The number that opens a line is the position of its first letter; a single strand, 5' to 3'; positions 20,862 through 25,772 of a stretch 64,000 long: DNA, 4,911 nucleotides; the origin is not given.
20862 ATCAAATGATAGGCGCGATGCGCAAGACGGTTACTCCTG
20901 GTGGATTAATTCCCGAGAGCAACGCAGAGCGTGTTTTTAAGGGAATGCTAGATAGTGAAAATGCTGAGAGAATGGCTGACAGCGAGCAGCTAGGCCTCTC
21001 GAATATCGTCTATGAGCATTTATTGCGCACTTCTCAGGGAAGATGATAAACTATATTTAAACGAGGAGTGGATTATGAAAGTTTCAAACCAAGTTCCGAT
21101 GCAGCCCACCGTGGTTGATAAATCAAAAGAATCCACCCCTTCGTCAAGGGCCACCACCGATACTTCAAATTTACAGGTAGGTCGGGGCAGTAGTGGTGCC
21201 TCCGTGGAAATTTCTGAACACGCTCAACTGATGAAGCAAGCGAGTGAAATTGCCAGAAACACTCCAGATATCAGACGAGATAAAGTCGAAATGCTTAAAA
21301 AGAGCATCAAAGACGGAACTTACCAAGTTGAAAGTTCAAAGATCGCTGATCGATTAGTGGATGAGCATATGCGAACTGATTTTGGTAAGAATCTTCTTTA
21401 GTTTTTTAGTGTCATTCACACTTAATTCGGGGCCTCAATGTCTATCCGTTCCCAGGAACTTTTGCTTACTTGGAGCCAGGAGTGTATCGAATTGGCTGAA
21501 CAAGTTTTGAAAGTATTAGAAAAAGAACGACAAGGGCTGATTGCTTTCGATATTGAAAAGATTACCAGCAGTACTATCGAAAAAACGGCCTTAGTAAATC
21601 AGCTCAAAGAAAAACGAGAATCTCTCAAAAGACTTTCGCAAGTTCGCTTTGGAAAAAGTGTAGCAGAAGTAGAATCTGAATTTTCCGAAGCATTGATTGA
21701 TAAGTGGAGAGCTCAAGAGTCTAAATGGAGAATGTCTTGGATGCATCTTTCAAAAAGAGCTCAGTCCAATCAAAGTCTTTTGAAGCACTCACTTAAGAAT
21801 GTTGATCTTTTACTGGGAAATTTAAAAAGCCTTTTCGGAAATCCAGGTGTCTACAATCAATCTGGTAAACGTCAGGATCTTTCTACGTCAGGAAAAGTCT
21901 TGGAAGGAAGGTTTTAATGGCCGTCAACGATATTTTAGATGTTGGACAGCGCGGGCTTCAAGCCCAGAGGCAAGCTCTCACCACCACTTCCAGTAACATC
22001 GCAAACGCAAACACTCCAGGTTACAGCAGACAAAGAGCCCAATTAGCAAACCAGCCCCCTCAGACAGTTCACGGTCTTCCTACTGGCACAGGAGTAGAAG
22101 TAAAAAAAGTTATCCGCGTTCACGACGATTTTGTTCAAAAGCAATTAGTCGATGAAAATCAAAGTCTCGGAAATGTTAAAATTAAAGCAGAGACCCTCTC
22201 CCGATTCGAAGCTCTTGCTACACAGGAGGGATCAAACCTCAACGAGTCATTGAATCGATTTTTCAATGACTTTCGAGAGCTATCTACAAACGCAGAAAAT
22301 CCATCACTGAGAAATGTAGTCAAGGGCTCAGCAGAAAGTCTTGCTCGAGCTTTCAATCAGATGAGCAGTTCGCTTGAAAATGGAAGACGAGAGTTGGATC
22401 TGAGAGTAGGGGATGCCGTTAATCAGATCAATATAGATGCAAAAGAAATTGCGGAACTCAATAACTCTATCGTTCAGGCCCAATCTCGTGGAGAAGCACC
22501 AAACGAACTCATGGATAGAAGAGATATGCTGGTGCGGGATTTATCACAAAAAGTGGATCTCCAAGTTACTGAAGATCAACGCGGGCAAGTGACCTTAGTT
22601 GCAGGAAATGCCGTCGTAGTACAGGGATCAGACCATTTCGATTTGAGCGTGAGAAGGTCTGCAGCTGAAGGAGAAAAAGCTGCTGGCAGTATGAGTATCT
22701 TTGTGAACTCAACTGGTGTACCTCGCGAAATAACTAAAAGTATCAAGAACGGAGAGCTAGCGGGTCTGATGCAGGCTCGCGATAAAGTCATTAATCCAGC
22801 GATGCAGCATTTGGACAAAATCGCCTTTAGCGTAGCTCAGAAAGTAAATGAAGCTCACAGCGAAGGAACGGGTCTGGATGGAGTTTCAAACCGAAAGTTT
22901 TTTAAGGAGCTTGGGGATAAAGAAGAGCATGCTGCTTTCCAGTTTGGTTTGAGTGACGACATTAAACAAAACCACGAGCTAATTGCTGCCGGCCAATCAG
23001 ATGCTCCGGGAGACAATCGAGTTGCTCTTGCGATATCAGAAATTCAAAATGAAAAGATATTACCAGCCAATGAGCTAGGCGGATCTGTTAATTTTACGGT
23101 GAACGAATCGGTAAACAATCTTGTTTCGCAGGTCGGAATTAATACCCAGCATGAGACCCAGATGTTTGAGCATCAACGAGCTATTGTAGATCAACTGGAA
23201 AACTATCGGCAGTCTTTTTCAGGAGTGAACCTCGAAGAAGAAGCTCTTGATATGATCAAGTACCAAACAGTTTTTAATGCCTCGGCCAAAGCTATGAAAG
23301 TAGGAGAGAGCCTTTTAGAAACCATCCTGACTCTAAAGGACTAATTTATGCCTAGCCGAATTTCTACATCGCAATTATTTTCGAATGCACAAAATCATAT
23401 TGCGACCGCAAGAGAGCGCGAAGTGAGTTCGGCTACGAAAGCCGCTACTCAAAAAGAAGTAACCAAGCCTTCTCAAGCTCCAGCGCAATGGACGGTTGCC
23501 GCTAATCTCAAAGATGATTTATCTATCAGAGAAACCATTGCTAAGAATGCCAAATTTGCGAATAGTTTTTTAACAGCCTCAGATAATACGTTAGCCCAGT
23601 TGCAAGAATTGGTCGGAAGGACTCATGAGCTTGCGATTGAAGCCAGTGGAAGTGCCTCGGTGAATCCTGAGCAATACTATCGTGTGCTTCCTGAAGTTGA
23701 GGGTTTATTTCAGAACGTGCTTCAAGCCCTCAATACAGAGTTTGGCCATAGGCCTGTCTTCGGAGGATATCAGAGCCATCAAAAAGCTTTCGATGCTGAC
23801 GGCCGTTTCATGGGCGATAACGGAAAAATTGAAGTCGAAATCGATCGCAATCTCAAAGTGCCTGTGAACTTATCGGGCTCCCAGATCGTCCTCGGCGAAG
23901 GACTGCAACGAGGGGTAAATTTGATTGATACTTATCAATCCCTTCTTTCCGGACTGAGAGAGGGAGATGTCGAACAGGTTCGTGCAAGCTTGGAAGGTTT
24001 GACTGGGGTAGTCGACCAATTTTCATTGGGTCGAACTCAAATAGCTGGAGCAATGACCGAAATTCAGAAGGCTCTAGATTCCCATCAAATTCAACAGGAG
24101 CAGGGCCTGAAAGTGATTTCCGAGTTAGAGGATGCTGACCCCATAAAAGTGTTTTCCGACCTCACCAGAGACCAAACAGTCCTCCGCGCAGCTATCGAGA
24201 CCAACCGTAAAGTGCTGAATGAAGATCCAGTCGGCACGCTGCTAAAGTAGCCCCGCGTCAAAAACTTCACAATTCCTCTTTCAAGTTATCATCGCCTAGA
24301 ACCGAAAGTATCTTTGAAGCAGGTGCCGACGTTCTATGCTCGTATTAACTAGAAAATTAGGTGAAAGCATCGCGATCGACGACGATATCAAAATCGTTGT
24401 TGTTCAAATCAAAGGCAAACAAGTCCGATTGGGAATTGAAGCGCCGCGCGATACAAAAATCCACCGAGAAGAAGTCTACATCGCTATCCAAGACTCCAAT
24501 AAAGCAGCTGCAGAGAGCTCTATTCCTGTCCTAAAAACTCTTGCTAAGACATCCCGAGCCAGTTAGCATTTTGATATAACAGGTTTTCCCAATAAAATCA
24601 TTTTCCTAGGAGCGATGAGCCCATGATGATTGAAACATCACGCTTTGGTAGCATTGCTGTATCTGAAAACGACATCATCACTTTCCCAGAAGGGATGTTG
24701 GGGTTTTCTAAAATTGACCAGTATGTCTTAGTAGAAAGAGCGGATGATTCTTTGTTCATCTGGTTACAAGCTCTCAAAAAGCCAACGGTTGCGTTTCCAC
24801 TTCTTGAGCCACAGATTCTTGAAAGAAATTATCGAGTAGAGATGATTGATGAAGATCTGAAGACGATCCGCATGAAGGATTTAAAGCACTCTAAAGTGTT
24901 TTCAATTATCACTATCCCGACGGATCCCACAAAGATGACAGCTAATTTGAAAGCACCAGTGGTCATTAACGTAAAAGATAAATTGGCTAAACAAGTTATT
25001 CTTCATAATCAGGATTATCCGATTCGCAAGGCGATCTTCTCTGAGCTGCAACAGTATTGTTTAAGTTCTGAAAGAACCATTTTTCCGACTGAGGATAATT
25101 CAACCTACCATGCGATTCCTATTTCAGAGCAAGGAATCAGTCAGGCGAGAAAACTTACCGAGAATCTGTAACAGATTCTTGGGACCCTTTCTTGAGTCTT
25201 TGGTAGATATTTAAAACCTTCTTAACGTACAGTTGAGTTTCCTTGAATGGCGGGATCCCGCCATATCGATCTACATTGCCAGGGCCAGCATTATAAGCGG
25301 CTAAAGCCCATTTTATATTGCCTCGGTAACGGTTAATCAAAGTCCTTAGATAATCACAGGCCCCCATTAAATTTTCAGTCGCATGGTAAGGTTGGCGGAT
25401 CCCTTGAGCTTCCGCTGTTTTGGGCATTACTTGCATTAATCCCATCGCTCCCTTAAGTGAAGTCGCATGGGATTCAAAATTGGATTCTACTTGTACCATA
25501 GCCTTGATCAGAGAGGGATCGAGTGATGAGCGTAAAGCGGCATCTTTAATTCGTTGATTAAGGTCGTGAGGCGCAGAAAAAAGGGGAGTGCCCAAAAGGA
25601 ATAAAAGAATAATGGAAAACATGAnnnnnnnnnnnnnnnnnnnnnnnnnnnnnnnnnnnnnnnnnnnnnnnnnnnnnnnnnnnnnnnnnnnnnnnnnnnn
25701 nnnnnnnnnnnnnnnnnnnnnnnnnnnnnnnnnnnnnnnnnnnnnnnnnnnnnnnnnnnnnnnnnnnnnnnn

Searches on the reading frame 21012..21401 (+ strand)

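Call 74: search_protein_families(library=pfam, proteins=[window:21012-21401:+], max_evalue=0.01)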
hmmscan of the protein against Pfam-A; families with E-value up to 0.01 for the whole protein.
window:21012-21401:+ (129 aa): 1 family
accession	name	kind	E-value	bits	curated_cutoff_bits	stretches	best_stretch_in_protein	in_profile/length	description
PF04316.19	FlgM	-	7.5e-17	61.7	25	1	64-117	2-55/55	Anti-sigma-28 factor, FlgM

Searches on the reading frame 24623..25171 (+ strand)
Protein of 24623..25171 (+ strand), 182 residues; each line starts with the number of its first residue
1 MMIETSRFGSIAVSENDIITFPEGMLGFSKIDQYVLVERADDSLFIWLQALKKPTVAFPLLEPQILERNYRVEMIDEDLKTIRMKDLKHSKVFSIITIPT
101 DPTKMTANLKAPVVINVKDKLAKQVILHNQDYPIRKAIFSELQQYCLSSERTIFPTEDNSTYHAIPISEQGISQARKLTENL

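Call 39: search_protein_families(library=pfam, proteins=[window:24623-25171:+], max_evalue=0.01)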
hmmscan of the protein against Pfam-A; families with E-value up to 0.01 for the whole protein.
window:24623-25171:+ (182 aa): 1 family
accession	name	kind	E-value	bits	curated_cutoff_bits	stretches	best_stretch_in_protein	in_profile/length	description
PF02623.20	FliW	-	7e-37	126.4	25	1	19-137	1-121/122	FliW protein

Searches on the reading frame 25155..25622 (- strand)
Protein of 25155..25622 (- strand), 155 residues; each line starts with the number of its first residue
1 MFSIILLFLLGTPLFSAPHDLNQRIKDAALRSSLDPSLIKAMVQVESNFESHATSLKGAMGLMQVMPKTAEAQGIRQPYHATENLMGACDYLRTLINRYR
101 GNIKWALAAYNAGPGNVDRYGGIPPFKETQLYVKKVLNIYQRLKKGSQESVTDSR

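Call 74: search_protein_families(library=pfam, proteins=[window:25155-25622:-], max_evalue=0.01)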
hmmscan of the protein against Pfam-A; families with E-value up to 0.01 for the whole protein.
window:25155-25622:- (155 aa): 1 family
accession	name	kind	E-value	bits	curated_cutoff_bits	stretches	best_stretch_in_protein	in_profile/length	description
PF01464.25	SLT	-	8.9e-26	90.2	21.3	1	25-131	3-115/117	Transglycosylase SLT domain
